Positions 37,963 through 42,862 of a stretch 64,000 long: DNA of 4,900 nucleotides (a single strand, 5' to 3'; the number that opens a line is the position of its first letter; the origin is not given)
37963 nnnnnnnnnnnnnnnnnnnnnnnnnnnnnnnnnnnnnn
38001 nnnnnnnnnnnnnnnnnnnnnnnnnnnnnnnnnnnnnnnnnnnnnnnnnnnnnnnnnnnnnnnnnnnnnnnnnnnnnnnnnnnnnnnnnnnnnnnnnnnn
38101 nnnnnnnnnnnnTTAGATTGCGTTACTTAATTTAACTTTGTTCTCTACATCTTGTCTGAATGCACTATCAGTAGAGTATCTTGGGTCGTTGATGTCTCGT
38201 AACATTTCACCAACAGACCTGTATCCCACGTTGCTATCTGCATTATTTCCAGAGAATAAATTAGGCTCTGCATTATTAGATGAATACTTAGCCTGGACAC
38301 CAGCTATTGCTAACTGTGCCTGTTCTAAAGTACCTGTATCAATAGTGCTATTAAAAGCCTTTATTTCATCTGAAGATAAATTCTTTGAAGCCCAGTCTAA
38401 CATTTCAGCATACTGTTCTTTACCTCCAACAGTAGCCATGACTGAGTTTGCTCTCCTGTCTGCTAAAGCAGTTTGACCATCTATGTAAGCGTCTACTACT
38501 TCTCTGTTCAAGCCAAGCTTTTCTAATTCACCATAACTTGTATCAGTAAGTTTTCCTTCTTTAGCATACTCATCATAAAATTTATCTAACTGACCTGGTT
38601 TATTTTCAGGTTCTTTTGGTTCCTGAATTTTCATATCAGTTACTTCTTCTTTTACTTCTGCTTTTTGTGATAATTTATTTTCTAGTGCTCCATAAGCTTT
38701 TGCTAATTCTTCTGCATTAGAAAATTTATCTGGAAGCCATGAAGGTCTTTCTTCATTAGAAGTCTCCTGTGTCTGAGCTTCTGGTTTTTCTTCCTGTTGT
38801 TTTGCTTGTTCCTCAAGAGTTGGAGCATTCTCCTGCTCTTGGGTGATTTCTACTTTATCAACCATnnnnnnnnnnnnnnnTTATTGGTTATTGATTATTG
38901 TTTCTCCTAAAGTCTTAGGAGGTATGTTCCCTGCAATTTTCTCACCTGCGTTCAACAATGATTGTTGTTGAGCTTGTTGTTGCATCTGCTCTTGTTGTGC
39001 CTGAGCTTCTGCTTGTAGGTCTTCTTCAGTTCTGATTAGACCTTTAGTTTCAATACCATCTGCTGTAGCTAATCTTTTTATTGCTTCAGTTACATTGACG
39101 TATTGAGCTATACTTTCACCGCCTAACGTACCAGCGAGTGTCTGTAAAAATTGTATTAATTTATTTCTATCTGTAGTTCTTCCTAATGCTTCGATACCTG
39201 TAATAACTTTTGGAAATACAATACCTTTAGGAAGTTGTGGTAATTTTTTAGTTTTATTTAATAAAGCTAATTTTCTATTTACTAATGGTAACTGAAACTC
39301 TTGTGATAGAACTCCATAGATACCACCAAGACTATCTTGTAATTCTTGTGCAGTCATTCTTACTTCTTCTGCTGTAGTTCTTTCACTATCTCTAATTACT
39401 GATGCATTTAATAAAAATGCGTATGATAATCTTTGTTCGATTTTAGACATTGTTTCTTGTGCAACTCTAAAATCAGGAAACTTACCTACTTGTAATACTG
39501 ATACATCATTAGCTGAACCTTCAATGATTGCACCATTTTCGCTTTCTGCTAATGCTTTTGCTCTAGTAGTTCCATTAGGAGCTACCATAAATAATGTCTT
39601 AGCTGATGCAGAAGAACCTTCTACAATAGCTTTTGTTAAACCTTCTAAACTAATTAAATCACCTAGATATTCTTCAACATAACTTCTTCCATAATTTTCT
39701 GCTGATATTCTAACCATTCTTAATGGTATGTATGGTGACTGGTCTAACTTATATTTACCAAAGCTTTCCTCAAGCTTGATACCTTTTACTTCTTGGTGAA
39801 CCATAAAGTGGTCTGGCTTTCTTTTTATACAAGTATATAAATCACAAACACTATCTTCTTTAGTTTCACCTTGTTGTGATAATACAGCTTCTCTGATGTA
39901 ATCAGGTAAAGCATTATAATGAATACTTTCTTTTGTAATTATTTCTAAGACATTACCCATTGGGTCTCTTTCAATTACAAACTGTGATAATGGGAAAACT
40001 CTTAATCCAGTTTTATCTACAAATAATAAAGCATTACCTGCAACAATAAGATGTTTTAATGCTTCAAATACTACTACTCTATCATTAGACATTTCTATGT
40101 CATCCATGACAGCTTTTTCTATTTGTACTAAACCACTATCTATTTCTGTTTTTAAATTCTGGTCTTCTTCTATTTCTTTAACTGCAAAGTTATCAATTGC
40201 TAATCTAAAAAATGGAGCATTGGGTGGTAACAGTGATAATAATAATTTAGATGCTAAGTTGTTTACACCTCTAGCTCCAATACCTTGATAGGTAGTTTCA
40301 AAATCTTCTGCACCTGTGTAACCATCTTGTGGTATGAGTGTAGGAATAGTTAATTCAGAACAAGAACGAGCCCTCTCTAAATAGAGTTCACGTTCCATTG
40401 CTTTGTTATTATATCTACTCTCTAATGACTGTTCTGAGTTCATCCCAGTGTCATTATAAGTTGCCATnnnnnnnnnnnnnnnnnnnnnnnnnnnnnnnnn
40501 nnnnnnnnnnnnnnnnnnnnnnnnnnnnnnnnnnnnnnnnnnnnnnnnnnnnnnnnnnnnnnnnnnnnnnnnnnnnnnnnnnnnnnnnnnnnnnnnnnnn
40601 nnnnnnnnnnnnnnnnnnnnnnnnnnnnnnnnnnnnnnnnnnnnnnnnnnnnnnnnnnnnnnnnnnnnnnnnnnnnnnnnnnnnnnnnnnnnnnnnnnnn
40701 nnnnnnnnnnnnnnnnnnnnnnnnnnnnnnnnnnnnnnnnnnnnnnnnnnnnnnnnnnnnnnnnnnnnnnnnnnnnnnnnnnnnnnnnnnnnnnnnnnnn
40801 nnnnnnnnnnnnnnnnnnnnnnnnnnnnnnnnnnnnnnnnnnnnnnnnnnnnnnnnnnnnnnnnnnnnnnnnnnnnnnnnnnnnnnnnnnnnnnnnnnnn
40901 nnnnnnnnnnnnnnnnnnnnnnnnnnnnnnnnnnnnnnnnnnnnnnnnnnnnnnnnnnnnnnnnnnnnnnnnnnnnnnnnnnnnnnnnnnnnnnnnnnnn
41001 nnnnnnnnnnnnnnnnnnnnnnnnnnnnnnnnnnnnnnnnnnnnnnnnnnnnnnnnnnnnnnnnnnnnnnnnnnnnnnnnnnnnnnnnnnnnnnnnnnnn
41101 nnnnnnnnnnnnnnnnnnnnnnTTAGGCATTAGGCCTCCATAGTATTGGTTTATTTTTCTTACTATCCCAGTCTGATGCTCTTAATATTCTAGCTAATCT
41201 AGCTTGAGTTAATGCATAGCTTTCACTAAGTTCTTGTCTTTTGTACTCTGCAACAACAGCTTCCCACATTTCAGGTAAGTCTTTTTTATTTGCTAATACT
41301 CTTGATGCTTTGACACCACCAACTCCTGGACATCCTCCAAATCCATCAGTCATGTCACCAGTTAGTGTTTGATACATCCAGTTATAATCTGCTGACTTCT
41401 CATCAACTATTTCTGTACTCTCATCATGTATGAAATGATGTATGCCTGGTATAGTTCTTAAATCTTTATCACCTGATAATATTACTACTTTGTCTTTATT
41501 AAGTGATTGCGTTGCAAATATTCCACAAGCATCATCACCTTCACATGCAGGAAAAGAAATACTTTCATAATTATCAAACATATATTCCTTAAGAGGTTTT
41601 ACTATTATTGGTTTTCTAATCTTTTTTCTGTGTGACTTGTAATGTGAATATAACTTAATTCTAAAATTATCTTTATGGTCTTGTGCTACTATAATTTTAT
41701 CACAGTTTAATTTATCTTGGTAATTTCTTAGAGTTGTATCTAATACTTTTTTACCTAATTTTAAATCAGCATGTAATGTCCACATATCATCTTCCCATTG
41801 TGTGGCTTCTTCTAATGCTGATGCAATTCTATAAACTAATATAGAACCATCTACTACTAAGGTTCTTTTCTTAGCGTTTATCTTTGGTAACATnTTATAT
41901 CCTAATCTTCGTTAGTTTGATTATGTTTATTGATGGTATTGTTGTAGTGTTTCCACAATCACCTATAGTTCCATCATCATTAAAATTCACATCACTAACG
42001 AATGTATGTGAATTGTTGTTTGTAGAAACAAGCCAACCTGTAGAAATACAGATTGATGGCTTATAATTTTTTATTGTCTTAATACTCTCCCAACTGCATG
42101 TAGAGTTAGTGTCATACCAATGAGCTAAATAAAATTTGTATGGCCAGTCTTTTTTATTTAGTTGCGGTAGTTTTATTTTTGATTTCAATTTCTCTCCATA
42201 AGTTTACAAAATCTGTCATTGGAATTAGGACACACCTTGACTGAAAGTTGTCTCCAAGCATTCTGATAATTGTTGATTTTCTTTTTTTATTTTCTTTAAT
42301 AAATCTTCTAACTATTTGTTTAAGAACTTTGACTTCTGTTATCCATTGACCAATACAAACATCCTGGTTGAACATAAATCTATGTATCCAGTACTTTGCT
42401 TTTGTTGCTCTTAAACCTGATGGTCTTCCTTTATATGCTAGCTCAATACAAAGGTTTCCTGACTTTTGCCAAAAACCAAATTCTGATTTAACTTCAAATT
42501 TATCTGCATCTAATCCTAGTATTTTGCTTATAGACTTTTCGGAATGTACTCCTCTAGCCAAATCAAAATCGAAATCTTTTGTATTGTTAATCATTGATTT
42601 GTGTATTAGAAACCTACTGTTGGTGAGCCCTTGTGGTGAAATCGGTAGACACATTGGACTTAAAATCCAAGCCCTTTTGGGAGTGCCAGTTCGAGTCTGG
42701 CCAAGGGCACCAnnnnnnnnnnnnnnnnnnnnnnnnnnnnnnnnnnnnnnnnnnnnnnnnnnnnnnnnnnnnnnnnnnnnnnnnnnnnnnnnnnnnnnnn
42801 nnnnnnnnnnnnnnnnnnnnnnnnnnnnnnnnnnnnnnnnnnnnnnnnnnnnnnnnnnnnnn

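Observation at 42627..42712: Phage carries a complete tRNA-Leu(UAA), the same isoacceptor it destroys, on the strand opposite to every phage gene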

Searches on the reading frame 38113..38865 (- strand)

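Call 16: search_protein_families(library=phrogs, proteins=[window:38113-38865:-])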
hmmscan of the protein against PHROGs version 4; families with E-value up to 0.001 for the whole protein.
window:38113-38865:- (250 aa): 2 families
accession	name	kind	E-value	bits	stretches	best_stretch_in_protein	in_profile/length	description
phrog_1052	-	head and packaging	1.3e-52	180.4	1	17-248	37-292/293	head assembly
phrog_1018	-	head and packaging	4.9e-10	40.8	1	122-198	137-212/280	head scaffolding protein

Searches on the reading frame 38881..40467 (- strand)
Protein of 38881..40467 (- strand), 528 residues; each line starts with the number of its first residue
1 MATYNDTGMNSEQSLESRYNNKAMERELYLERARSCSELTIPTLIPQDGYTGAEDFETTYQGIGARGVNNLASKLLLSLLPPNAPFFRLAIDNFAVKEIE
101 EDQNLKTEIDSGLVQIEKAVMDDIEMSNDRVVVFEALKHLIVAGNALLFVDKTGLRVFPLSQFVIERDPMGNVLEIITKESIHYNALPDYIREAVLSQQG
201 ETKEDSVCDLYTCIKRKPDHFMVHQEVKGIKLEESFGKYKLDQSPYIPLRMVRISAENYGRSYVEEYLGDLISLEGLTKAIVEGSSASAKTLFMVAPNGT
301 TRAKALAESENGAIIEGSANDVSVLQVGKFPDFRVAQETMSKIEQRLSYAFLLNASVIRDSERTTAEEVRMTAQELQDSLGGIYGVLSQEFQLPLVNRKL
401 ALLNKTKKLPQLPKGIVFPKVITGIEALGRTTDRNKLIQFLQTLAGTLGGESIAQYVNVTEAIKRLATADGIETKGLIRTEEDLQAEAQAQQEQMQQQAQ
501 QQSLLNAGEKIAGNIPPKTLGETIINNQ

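Call 16: search_protein_families(library=phrogs, proteins=[window:38881-40467:-])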
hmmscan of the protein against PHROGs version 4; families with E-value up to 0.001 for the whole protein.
window:38881-40467:- (528 aa): 4 families
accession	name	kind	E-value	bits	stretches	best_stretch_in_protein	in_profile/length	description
phrog_449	-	connector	3.9e-179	597.4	1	10-512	3-509/520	head-tail adaptor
phrog_332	-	connector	9e-40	137.5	1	13-515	12-541/560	head-tail adaptor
phrog_21643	-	unknown function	4.6e-13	49.9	1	282-509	12-243/268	-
phrog_22998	-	connector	5e-11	43.6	1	384-494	2-111/127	head-tail connector protein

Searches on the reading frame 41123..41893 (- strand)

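Call 15: search_protein_families(library=phrogs, proteins=[window:41123-41893:-])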
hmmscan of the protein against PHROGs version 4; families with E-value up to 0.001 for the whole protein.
window:41123-41893:- (256 aa): 1 family
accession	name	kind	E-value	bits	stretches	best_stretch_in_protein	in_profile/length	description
phrog_107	-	DNA, RNA and nucleotide metabolism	3e-58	199.3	1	4-254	114-374/542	exonuclease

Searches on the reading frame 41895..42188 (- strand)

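Call 15: search_protein_families(library=phrogs, proteins=[window:41895-42188:-])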
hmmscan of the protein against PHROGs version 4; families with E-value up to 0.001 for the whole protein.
window:41895-42188:- (97 aa): 1 family
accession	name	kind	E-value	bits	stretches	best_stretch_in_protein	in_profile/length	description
phrog_25889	-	unknown function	7.4e-32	110.2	1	4-96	1-93/94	-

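Call 18: search_protein_families(library=pfam, proteins=[window:41895-42188:-])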
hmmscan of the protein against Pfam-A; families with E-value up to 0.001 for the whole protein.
window:41895-42188:- (97 aa): 0 families

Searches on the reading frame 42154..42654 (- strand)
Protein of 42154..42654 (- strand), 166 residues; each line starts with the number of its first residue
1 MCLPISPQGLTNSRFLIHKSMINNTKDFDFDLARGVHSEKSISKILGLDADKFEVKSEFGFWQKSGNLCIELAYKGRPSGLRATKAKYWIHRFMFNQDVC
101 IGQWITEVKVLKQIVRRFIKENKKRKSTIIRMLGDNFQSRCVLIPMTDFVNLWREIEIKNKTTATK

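Call 15: search_protein_families(library=phrogs, proteins=[window:42154-42654:-])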
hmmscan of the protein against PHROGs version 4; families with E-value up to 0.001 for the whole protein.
window:42154-42654:- (166 aa): 1 family
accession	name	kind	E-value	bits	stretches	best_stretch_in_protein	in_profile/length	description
phrog_13596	-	unknown function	2.5e-19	70.6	1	24-156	5-128/131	-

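Call 18: search_protein_families(library=pfam, proteins=[window:42154-42654:-])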
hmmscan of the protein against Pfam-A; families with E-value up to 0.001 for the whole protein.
window:42154-42654:- (166 aa): 0 families

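Call 56: search_solved_structures(query=window:42154-42594:-, max_evalue=1)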
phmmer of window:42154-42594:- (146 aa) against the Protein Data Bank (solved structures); distinct sequences matched with E-value up to 1: 1.
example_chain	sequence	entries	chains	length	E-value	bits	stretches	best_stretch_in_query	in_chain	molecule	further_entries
9qlv_A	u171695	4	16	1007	0.99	12.5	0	9-132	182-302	Disease resistance protein ADR2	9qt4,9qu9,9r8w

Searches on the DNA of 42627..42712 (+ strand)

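Call 10: search_dna_similar(query=window:42627-42712:+, collection=phages, mode=distant, max_rows=40)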
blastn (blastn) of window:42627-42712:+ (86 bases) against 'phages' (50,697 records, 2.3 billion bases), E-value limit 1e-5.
Records with a match: 44; places in all: 44; records where one place covers at least 80% of the query: 30.
Best place of each record, by identity: 90-95% 3; 80-90% 5; 60-80% 36.
By first word of the organism name: Pseudomonas 11; Salmonella 8; Klebsiella 7; uncultured 4; Aeromonas 4; Serratia 3; Burkholderia 2; Pectobacterium 2; Ralstonia 1; Shigella 1; and 1 more.
By host as written in the record: - 9; Klebsiella pneumoniae 6; Pseudomonas aeruginosa PAO1 5; Salmonella enterica 4; Pseudomonas aeruginosa 3; Klebsiella pneumoniae K6592 2; Aeromonas hydrophila ZPAH75 2; Pectobacterium carotovorum subsp. carotovorum strain CBBL19-1-37 2; and 11 more.
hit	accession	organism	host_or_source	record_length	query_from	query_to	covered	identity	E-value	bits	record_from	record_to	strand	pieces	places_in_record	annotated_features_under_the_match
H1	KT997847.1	uncultured phage_Deep1-GF2-KM23-C739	0.2-5 um-sized marine plankton sample ...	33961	6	86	94%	91.4%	3e-24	115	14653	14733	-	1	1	none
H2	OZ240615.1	Klebsiella phage vB_KpM_Centimanus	-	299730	1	86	100%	75.6%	8e-7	58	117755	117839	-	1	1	tRNA-Leu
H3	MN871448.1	Serratia phage KpSz_1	Klebsiella pneumoniae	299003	1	86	100%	75.6%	8e-7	58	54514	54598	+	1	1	record has no annotation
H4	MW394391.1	Klebsiella phage vB_KpM_FBKp24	Klebsiella pneumoniae K6592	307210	1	86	100%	75.6%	8e-7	58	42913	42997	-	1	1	tRNA-Leu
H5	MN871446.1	Klebsiella phage KpLz-2_45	Klebsiella pneumoniae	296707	1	86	100%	75.6%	8e-7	58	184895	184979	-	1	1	tRNA-Leu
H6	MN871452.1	Serratia phage KpZh_1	Klebsiella pneumoniae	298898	1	86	100%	75.6%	8e-7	58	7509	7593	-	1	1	record has no annotation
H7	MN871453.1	Serratia phage KpZh_LPS_45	Klebsiella pneumoniae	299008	1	86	100%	75.6%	8e-7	58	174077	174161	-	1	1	record has no annotation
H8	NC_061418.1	Klebsiella phage KpLz-2_45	Klebsiella pneumoniae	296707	1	86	100%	75.6%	8e-7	58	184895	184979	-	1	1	tRNA-Leu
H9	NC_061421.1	Klebsiella phage vB_KpM_FBKp24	Klebsiella pneumoniae K6592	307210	1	86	100%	75.6%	8e-7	58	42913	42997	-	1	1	tRNA-Leu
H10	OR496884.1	Aeromonas phage AerS_266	Aeromonas salmonicida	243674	8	86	92%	82.3%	1e-11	73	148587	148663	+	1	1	tRNA-Leu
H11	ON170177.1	Ralstonia phage YO103_6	Ralstonia solanacearum T379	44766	1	86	100%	74.7%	8e-7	57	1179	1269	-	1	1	record has no annotation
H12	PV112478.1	Klebsiella phage LPKP23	Klebsiella pneumoniae LKP303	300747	1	86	100%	74.4%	1e-5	54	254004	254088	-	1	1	tRNA-Leu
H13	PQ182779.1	Klebsiella phage vB_kp_MJ359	Klebsiella pneumoniae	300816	1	86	100%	74.4%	1e-5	54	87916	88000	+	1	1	tRNA-Leu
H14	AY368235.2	Burkholderia phage Bcep43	-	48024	7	86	93%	79.3%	6e-8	62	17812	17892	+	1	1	none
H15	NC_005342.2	Burkholderia phage Bcep43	Burkholderia cepacia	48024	7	86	93%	79.3%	6e-8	62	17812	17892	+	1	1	none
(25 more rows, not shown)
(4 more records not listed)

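Call 20: get_annotated_region(hit=H1, flank=6000)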
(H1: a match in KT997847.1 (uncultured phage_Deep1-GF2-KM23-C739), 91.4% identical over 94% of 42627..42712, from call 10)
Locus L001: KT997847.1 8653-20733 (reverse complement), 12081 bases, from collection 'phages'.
description: Uncultured phage_Deep1-GF2-KM23-C739 genomic sequence.
organism: uncultured phage_Deep1-GF2-KM23-C739 (NCBI taxid 2740798)
taxonomy: Viruses; Duplodnaviria; Heunggongvirae; Uroviricota; Caudoviricetes; Autographiviridae; Chosvirus; Chosvirus KM23C739
host: -; source: 0.2-5 um-sized marine plankton sample from 3010 m depth, Ionian Sea, Mediterranean; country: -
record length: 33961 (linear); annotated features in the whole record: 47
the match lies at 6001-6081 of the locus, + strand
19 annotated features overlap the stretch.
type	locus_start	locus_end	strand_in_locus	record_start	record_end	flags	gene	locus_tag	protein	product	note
CDS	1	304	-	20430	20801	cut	-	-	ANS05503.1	hypothetical protein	uvDeep1-GF2-KM23-C739-cds33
CDS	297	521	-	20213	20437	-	-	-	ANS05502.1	hypothetical protein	uvDeep1-GF2-KM23-C739-cds32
CDS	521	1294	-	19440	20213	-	-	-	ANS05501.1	scaffolding protein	uvDeep1-GF2-KM23-C739-cds31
CDS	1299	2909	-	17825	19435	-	-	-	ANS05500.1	head-tail joining protein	uvDeep1-GF2-KM23-C739-cds30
CDS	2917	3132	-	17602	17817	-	-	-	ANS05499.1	hypothetical protein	uvDeep1-GF2-KM23-C739-cds29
CDS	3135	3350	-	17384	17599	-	-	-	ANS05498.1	hypothetical protein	uvDeep1-GF2-KM23-C739-cds28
CDS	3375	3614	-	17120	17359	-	-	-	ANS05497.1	hypothetical protein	uvDeep1-GF2-KM23-C739-cds27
CDS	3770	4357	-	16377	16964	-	-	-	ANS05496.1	putative cytosine-specific methyltransferase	uvDeep1-GF2-KM23-C739-cds26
CDS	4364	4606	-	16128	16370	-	-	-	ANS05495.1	DNA (cytosine-5-)-methyltransferase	DNA (cytosine-5-)-methyltransferase (TIGR00675); uvDeep1-GF2-KM23-C739-cds25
CDS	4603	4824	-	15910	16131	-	-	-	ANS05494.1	hypothetical protein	uvDeep1-GF2-KM23-C739-cds24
CDS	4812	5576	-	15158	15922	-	-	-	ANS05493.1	5'-3' exonuclease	including N-terminal domain of PolI; uvDeep1-GF2-KM23-C739-cds23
CDS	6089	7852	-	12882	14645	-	-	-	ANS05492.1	DNA polymerase family A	uvDeep1-GF2-KM23-C739-cds22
CDS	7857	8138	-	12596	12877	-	-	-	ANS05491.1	hypothetical protein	uvDeep1-GF2-KM23-C739-cds21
CDS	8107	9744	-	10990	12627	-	-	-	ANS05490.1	DNA primase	uvDeep1-GF2-KM23-C739-cds20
CDS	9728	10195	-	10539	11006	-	-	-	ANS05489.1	N-acetylmuramoyl-L-alanine amidase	uvDeep1-GF2-KM23-C739-cds19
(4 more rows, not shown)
